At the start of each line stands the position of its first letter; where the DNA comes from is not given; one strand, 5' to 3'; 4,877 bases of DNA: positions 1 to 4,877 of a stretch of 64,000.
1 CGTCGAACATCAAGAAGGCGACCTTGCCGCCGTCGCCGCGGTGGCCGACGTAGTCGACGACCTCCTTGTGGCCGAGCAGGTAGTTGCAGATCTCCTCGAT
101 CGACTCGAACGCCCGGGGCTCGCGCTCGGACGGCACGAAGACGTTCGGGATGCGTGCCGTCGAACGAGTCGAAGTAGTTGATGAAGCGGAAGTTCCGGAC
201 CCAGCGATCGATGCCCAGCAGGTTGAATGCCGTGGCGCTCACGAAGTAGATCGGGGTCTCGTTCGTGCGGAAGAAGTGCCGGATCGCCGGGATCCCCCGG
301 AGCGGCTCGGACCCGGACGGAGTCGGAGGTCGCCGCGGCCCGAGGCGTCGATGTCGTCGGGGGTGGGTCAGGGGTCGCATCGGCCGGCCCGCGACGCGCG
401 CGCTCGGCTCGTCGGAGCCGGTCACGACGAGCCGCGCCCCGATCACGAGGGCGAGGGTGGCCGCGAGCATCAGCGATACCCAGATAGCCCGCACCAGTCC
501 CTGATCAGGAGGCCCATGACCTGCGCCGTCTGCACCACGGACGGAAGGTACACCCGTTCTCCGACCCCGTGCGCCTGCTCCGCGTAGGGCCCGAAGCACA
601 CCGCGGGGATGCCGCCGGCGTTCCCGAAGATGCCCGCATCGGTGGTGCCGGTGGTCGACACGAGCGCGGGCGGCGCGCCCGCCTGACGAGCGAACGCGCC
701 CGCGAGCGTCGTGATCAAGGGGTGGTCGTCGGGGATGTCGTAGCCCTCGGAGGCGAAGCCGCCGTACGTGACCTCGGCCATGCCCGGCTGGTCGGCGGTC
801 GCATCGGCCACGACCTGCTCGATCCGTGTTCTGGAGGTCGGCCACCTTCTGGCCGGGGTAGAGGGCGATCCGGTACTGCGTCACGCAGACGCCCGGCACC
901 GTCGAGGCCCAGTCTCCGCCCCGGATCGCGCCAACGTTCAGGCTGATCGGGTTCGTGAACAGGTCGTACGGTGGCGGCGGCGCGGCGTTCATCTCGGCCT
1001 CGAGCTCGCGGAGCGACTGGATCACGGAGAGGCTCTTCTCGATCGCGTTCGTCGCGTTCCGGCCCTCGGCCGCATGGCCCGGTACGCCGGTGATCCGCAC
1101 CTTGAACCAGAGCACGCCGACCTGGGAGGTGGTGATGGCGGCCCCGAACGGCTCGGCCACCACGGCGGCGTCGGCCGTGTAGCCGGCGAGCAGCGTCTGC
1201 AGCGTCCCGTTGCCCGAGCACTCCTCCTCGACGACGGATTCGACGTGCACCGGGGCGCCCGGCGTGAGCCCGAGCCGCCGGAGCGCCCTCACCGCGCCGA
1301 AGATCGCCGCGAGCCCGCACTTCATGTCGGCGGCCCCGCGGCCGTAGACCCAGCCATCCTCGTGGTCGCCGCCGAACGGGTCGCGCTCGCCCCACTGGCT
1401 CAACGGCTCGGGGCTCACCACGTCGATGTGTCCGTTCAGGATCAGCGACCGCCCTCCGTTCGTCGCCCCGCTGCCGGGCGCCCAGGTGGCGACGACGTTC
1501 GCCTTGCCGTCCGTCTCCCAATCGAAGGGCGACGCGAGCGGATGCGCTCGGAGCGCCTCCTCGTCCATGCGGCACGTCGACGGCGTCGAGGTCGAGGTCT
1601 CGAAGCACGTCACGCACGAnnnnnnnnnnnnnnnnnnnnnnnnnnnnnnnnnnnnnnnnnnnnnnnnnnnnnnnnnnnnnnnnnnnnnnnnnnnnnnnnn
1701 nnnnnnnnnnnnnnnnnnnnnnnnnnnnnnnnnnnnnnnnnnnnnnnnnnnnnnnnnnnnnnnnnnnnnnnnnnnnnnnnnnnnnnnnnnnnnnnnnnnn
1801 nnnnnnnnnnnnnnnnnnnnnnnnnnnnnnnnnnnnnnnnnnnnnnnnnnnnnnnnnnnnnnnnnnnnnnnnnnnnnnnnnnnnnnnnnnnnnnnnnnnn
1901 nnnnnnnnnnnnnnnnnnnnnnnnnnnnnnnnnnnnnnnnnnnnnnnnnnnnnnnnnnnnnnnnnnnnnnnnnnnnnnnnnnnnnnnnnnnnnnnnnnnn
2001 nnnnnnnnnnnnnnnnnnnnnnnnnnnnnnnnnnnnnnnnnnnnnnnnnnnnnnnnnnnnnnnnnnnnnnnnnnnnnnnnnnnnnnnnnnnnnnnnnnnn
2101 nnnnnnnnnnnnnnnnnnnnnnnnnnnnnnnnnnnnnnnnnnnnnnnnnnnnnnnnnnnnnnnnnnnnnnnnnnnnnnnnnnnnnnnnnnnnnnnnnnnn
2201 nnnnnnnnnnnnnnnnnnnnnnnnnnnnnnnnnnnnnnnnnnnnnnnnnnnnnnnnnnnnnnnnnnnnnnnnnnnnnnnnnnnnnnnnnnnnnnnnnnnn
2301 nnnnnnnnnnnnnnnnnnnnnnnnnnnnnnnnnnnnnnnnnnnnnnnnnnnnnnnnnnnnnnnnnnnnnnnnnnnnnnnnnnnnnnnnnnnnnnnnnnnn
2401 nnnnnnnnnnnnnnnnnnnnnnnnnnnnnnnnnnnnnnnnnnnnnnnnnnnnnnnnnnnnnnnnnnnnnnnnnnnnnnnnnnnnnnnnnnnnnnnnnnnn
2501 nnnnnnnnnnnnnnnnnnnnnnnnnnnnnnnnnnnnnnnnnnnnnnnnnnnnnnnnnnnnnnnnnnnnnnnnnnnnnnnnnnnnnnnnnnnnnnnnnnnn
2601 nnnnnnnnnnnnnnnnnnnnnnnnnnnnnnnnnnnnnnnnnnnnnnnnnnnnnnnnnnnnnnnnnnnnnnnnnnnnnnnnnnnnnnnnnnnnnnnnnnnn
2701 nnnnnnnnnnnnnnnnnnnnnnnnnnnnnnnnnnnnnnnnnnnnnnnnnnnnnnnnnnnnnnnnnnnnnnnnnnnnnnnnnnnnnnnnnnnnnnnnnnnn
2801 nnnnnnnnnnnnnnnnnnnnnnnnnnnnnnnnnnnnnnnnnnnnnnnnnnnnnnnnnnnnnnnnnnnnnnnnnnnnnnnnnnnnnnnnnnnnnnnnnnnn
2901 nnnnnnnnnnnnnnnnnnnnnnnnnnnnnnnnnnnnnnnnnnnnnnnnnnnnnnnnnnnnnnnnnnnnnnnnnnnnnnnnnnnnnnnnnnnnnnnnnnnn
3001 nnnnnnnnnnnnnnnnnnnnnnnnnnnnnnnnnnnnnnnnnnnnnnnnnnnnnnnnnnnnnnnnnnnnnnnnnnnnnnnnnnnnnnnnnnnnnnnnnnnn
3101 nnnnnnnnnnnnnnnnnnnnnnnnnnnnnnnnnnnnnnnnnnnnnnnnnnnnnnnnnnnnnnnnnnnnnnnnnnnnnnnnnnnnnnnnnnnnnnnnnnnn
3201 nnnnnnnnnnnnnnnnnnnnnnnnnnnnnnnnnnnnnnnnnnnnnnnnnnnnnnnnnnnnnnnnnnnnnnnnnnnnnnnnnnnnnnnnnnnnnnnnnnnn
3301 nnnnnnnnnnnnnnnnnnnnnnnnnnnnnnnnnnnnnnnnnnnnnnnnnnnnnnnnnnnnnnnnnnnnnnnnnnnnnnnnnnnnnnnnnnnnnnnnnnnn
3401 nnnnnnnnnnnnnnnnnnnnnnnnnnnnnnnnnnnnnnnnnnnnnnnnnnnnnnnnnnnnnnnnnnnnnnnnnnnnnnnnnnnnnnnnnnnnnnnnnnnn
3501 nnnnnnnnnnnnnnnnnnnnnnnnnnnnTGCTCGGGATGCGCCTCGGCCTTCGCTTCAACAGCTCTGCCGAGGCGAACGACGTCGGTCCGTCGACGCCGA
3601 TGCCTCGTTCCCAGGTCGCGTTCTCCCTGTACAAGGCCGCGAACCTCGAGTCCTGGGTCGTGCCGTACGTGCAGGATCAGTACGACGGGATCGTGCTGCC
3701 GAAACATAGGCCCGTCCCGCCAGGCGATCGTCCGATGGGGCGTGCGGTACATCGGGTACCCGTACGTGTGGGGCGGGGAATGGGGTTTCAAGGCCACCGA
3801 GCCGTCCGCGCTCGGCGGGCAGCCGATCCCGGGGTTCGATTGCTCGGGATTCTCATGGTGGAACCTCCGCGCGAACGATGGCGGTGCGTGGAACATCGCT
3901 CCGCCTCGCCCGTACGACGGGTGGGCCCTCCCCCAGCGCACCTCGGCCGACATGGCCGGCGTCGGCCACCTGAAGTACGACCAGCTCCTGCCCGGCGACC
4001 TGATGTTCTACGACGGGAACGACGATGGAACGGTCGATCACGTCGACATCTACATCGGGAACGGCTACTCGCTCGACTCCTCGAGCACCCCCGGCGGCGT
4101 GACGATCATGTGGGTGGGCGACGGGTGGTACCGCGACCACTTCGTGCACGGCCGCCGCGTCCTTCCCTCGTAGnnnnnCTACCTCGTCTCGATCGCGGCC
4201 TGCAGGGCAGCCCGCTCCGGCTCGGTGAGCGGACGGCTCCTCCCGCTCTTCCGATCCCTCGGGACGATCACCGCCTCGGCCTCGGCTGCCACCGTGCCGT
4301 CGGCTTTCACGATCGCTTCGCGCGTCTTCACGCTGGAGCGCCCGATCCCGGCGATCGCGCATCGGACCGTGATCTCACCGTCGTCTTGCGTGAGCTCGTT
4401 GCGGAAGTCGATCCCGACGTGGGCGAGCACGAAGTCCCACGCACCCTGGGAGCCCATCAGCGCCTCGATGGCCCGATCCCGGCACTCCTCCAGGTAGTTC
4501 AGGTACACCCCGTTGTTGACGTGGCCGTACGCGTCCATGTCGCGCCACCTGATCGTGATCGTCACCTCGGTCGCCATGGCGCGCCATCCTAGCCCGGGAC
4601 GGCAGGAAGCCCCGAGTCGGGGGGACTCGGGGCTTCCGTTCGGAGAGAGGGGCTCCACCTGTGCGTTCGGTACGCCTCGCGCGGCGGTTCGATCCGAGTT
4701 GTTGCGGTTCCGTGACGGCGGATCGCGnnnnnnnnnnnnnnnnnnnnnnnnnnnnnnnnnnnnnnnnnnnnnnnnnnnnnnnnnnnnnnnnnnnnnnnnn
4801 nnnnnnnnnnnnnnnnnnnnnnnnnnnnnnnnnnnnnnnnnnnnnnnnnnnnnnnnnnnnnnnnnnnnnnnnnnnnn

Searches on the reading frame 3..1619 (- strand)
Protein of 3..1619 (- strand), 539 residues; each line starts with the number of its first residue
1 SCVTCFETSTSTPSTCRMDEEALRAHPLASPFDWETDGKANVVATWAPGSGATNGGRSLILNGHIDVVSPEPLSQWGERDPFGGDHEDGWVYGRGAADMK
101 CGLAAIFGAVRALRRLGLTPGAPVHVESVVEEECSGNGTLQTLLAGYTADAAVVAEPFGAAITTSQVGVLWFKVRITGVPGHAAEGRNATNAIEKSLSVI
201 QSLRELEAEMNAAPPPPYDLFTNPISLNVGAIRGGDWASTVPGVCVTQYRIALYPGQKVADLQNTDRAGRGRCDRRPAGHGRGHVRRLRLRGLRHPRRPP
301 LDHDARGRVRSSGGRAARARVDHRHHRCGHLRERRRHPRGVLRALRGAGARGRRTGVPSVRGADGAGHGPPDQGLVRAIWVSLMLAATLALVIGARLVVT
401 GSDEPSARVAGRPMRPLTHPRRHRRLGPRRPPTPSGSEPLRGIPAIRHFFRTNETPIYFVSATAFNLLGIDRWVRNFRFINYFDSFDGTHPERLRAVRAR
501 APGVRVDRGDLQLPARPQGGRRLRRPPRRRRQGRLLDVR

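Call 46: search_protein_families(library=pfam, proteins=[window:3-1619:-], max_evalue=0.0001)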
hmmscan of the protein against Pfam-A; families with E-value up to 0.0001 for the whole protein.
window:3-1619:- (539 aa): 2 families
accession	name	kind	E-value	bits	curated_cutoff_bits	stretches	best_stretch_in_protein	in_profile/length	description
PF01546.33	Peptidase_M20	-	1.2e-20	74.8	24.6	1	60-205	1-113/206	Peptidase family M20/M25/M40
PF07687.19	M20_dimer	-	2.2e-15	56.9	21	1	165-264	2-93/107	Peptidase dimerisation domain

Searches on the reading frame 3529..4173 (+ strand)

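Call 46: search_protein_families(library=pfam, proteins=[window:3529-4173:+], max_evalue=0.0001)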
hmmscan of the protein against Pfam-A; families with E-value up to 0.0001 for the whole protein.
window:3529-4173:+ (214 aa): 1 family
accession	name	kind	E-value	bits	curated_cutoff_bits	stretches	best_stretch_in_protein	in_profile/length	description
PF00877.26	NLPC_P60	-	4.6e-13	49.5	23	1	76-210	1-105/105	NlpC/P60 family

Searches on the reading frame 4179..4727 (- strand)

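Call 46: search_protein_families(library=pfam, proteins=[window:4179-4727:-], max_evalue=0.0001)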
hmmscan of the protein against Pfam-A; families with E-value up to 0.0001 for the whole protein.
window:4179-4727:- (182 aa): 3 families
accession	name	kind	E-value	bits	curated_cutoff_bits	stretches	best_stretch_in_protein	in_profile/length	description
PF13279.12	4HBT_2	-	2.4e-15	57.5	25.5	1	59-168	1-115/122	Thioesterase-like superfamily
PF03061.28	4HBT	-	1.1e-10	42.1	20.6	1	67-147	1-78/79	Thioesterase superfamily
PF20791.3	Acyl-ACP_TE_C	-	2.9e-08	34.3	21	1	53-151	8-96/101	Acyl-ACP thioesterase C-terminal domain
